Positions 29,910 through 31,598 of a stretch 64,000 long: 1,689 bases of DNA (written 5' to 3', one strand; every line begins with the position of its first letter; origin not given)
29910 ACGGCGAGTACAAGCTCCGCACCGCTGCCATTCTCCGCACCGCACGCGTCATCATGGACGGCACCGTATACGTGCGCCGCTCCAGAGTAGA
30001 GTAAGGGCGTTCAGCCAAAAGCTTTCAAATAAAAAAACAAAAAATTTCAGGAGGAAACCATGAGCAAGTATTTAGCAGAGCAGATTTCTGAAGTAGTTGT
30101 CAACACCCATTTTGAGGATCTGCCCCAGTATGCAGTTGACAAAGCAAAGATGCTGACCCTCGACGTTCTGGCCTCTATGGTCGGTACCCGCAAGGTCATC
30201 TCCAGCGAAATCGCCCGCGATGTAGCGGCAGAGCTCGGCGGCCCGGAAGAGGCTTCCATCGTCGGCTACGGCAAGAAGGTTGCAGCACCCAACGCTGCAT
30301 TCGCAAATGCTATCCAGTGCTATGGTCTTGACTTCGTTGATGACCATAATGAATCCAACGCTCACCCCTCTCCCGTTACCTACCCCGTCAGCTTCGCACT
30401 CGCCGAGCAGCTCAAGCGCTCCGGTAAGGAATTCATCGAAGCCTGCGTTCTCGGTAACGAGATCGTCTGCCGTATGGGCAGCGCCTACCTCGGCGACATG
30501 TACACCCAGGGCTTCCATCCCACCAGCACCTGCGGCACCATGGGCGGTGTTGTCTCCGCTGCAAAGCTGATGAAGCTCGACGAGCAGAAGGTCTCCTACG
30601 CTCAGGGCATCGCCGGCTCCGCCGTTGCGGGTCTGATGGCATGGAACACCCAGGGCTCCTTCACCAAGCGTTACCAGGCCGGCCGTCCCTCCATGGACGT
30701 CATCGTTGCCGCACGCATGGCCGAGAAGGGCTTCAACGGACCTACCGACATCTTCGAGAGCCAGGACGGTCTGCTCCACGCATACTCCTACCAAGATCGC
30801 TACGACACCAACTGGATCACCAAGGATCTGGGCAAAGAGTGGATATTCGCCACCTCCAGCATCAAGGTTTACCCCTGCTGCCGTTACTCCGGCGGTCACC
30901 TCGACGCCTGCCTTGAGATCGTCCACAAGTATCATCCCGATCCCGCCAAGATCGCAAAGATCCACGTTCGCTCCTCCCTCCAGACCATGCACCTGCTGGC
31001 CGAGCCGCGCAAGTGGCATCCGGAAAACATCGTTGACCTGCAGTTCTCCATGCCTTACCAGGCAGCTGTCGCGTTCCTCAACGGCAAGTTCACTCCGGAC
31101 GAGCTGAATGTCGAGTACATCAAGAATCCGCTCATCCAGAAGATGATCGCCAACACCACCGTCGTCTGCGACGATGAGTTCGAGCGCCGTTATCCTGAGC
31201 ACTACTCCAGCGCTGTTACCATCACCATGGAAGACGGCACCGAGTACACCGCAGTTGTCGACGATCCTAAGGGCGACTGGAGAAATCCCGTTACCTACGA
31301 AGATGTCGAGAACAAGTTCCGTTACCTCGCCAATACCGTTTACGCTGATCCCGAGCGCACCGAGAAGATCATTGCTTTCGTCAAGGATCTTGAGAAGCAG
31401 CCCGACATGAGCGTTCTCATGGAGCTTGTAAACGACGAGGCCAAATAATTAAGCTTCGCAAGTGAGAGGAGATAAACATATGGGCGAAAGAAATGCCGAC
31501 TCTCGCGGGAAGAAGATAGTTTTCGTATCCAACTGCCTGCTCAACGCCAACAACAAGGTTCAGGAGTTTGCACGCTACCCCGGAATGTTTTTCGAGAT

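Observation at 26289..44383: LacI-controlled, 15-gene catabolic island coupling an ATP-yielding ureide module to a C5-dicarboxylate module (candidate undescribed pathway)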

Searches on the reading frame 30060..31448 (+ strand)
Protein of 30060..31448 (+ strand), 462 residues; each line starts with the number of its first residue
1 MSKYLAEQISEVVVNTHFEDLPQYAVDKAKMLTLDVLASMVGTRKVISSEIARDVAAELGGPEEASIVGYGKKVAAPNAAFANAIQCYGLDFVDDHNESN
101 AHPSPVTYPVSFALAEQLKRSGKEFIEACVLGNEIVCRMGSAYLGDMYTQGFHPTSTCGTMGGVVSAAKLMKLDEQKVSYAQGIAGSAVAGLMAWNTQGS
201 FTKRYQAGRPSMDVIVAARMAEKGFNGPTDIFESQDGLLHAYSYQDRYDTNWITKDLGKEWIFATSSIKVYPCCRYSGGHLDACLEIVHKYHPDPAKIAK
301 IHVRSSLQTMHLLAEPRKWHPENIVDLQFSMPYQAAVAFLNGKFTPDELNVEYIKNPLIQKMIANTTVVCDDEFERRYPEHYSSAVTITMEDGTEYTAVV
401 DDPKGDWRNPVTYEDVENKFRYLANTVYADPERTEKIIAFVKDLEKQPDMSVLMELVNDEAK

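Call 5: search_protein_families(library=pfam, proteins=[window:30060-31448:+])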
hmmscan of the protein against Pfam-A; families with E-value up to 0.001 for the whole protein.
window:30060-31448:+ (462 aa): 2 families
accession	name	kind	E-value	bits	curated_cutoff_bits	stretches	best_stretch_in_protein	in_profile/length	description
PF03972.19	MmgE_PrpD_N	-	6e-56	189.8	32.1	1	7-248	1-241/244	MmgE/PrpD N-terminal domain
PF19305.4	MmgE_PrpD_C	-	1.1e-40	139.6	32.1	1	271-439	1-168/173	MmgE/PrpD C-terminal domain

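Call 7: search_protein_families(library=ncbifam, proteins=[window:30060-31448:+], max_evalue=0.01)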
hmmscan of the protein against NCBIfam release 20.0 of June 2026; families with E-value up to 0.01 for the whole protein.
window:30060-31448:+ (462 aa): 3 families
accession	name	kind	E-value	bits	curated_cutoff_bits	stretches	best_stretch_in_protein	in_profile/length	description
NF042438.1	PrpD_hiGCgrampos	equivalog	1.7e-12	46.7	950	1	51-458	65-484/499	2-methylcitrate dehydratase PrpD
NF006943.0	PRK09425.1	equivalog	1.9e-08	33.5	575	1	271-452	287-471/480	bifunctional 2-methylcitrate dehydratase/aconitate hydratase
TIGR02330.1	prpD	equivalog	9.2e-05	21.4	458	1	271-447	275-454/468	2-methylcitrate dehydratase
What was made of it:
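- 30060..31448 (+): MmgE/PrpD-superfamily protein of a distinct clade; proposed lyase that links the amine to the unsaturated dicarboxylate. PrpD equivalog scores 21-47 bits against cut-offs of 458-950 (call 7).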

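Call 22: find_homologous_proteins(query=window:30060-31448:+, max_evalue=1e-30)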
Query window:30060-31448:+ (462 aa): 657 proteins with E <= 1e-30 among 8000 candidates; the best 120 are listed.
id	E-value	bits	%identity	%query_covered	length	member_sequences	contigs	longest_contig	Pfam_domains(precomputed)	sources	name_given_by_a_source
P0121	0.0e+0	1060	100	100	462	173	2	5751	PF19305.5,PF03972.20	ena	-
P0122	3.0e-273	924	89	99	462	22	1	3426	PF19305.5,PF03972.20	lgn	-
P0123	9.3e-269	910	86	100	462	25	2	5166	PF19305.5,PF03972.20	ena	-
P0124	1.4e-266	903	87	99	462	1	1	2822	PF19305.5,PF03972.20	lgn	-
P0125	6.9e-266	900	87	99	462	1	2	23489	PF19305.5,PF03972.20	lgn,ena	-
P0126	1.7e-257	873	82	100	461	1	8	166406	PF19305.5,PF03972.20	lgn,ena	-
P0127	1.5e-256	869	82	100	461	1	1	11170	PF19305.5,PF03972.20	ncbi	-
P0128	1.6e-256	869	82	100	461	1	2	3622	PF19305.5,PF03972.20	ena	-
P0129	4.1e-256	868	82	100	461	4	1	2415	PF19305.5,PF03972.20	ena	-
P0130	1.7e-237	807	76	98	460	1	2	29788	PF19305.5,PF03972.20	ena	-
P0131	6.1e-237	805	76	98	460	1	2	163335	PF19305.5,PF03972.20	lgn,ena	-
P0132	6.2e-237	805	76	98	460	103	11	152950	PF19305.5,PF03972.20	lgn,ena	-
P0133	1.4e-236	804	76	98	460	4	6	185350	PF19305.5,PF03972.20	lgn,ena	-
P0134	2.3e-236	803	75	99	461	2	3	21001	PF19305.5,PF03972.20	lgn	-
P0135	2.6e-236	803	76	98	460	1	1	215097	PF19305.5,PF03972.20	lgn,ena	-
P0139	7.1e-234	795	75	99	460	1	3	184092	PF19305.5,PF03972.20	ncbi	-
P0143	6.3e-232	788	75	98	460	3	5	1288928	PF19305.5,PF03972.20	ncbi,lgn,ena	-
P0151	4.5e-229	779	74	99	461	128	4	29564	PF19305.5,PF03972.20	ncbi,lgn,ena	-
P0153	2.0e-228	777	74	98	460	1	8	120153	PF19305.5,PF03972.20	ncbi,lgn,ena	-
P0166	1.8e-222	757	71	99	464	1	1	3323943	PF19305.5,PF03972.20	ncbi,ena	-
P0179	1.3e-217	741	69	99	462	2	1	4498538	PF19305.5,PF03972.20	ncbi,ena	-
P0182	1.3e-215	735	69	99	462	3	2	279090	PF19305.5,PF03972.20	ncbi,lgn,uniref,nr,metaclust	ncbi:MmgE/PrpD family protein|uniref:2-methylcitrate dehydratase PrpD n=1 Tax=Dendrosporobacter quer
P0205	1.4e-195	669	66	99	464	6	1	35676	PF19305.5,PF03972.20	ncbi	-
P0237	7.3e-179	613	60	98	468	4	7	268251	PF19305.5,PF03972.20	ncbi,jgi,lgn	-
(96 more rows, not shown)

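Call 23: find_encoding_contigs(protein=P0182, flank=10000, max_places=1)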
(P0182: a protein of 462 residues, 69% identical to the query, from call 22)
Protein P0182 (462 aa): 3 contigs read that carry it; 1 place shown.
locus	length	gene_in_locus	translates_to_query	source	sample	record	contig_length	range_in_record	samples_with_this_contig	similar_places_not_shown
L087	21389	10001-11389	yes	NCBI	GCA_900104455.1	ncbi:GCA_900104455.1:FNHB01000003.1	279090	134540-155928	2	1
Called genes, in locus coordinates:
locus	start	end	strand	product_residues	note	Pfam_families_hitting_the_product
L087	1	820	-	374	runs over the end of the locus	PF25917:BSH_RND, PF25973:BSH_CzcB (faint), PF25975:CzcB_C (faint), PF25885:HH_EMRA (weak), PF25876:HH_MFP_RND (weak), PF26077:BSH_Fcp1 (weak), PF25954:Beta-barrel_RND_2, PF25989:YknX_C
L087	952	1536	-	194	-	PF00440:TetR_N (weak)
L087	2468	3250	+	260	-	-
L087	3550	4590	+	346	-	PF13379:NMT1_2, PF09084:NMT1, PF12974:Phosphonate-bd (faint)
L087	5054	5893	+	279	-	PF02311:AraC_binding, PF07883:Cupin_2, PF00165:HTH_AraC (weak), PF12833:HTH_18, PF00165:HTH_AraC (weak)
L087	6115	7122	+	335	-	PF01408:GFO_IDH_MocA, PF02894:GFO_IDH_MocA_C, PF22725:GFO_IDH_MocA_C3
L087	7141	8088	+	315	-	PF01261:AP_endonuc_2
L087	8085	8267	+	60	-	-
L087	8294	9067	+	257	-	PF01048:PNP_UDP_1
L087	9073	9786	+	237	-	PF00027:cNMP_binding, PF13545:HTH_Crp_2 (weak)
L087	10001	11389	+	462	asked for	PF03972:MmgE_PrpD_N, PF19305:MmgE_PrpD_C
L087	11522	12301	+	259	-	PF00005:ABC_tran, PF13304:AAA_21 (faint), PF13401:AAA_22 (weak)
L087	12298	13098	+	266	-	PF00528:BPD_transp_1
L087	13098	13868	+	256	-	PF00528:BPD_transp_1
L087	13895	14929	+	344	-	PF09084:NMT1, PF12974:Phosphonate-bd (faint)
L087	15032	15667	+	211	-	PF27735:2-thiour_desulf_put (weak)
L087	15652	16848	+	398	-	PF01180:DHO_dh, PF00037:Fer4 (faint), PF13237:Fer4_10 (weak), PF14697:Fer4_21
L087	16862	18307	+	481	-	PF07969:Amidohydro_3 (weak), PF01979:Amidohydro_1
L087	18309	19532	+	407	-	PF04389:Peptidase_M28, PF01546:Peptidase_M20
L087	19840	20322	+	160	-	-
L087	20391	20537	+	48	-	-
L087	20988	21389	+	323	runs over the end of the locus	PF00515:TPR_1 (faint), PF07719:TPR_2 (faint), PF12569:NatA_aux_su (weak), PF13174:TPR_6 (faint), PF13181:TPR_8 (faint), PF13432:TPR_16 (weak), PF12895:ANAPC3 (weak), PF13432:TPR_16 (weak), +13 more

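Call 24: find_encoding_contigs(protein=P0166, flank=10000, max_places=1)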
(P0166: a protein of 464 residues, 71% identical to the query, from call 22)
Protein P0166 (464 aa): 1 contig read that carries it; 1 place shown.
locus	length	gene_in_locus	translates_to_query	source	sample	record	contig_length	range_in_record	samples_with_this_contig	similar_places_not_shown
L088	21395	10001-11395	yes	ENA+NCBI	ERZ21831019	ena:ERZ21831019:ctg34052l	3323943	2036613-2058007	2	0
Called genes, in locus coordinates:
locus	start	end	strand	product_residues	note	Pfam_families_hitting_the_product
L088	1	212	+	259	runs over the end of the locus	PF13938:DUF4213, PF04016:DUF364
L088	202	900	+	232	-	PF13649:Methyltransf_25 (faint)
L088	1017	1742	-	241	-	-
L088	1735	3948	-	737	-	PF01433:Peptidase_M1 (weak)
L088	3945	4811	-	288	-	PF00005:ABC_tran, PF13304:AAA_21 (faint)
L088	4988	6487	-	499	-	PF00672:HAMP, PF00512:HisKA, PF02518:HATPase_c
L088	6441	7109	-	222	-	PF00072:Response_reg, PF00486:Trans_reg_C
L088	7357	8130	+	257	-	PF01048:PNP_UDP_1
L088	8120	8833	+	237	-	PF00027:cNMP_binding, PF13545:HTH_Crp_2, PF00325:Crp (faint), PF13412:HTH_24 (faint)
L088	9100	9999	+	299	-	PF00892:EamA, PF03151:TPT (faint), PF16913:PUNUT (weak), PF00892:EamA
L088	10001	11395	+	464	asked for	PF03972:MmgE_PrpD_N, PF19305:MmgE_PrpD_C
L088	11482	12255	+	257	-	PF00005:ABC_tran, PF13304:AAA_21 (faint)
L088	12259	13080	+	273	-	PF00528:BPD_transp_1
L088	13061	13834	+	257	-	PF00528:BPD_transp_1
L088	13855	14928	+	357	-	PF09084:NMT1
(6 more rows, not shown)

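Call 25: find_encoding_contigs(protein=P0179, flank=10000, max_places=1)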
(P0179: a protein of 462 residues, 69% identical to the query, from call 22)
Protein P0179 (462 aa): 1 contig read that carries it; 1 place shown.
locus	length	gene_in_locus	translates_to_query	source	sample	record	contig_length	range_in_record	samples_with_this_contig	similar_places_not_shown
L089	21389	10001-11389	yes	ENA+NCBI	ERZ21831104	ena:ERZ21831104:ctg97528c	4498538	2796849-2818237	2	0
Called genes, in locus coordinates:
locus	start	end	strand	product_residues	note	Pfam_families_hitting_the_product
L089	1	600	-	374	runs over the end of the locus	PF13407:Peripla_BP_4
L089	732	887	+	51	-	-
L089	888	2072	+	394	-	PF07690:MFS_1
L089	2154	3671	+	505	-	PF11230:YjjI-like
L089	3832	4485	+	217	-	PF04055:Radical_SAM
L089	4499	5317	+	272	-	PF00756:Esterase, PF12146:Hydrolase_4 (faint)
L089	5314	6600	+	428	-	PF09861:Lar_N, PF21113:LarA_C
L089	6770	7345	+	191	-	PF27735:2-thiour_desulf_put (weak)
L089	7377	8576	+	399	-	PF01180:DHO_dh, PF00037:Fer4 (faint), PF12797:Fer4_2 (faint), PF12800:Fer4_4 (faint), PF12837:Fer4_6 (faint), PF12838:Fer4_7 (weak), PF13237:Fer4_10, PF14697:Fer4_21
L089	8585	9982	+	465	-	PF01979:Amidohydro_1, PF07969:Amidohydro_3 (weak), PF12890:DHOase (faint)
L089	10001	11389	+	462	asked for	PF03972:MmgE_PrpD_N, PF19305:MmgE_PrpD_C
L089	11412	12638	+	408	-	PF04389:Peptidase_M28, PF01546:Peptidase_M20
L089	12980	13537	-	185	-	PF13238:AAA_18 (weak), PF13671:AAA_33 (faint)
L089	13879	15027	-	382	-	PF07690:MFS_1, PF00083:Sugar_tr, PF07690:MFS_1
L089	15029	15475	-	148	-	PF22381:Staph_reg_Sar_Rot, PF01047:MarR, PF12802:MarR_2 (weak), PF13601:HTH_34 (weak)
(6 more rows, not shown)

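Call 29: find_related_loci(query=A2, collection=metagenome_contigs, flank=10000)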
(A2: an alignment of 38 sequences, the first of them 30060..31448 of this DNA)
Query A2 (462 aa) in metagenome_contigs; peptide patterns used: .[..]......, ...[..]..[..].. (x = any residue, [..] = any of these).
162 stretches matched a pattern; 114 encode a relative of the query (tblastn E <= 1e-3); the best 80 are kept; 80 distinct loci.
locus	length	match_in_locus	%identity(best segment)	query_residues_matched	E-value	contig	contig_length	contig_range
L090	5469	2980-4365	100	1-462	0e+0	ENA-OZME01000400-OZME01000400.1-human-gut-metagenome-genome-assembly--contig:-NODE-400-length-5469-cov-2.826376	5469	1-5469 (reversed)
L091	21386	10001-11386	100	1-462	0e+0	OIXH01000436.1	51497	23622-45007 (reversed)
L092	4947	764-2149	100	1-462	0e+0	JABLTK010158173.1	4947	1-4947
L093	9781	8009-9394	100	1-462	0e+0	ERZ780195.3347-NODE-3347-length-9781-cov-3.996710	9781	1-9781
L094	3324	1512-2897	100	1-462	0e+0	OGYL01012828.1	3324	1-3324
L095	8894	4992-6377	100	1-462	0e+0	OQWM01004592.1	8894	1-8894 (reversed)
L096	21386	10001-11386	100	1-462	0e+0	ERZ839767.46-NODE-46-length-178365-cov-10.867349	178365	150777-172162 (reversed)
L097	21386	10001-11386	100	1-462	0e+0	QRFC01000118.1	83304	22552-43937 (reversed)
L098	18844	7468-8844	88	1-459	0e+0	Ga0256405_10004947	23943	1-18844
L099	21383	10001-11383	82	1-461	0e+0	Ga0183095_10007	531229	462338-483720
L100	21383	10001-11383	82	1-461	0e+0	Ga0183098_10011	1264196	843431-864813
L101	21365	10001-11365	76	5-459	0e+0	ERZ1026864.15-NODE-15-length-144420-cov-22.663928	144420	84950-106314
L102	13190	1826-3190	76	5-459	0e+0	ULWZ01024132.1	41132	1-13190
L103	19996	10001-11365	76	5-459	0e+0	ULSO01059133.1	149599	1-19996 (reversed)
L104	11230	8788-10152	76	5-459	0e+0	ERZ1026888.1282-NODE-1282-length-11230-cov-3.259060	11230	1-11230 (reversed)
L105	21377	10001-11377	75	1-459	0e+0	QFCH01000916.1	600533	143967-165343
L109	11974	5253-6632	77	1-459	0e+0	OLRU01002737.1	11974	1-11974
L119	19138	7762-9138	74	1-459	0e+0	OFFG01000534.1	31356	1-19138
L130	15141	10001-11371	67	1-457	0e+0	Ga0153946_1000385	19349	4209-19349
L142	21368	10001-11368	59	2-458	0e+0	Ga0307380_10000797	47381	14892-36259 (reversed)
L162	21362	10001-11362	58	5-458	2e-173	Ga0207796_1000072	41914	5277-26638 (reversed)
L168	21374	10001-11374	59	1-458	1e-171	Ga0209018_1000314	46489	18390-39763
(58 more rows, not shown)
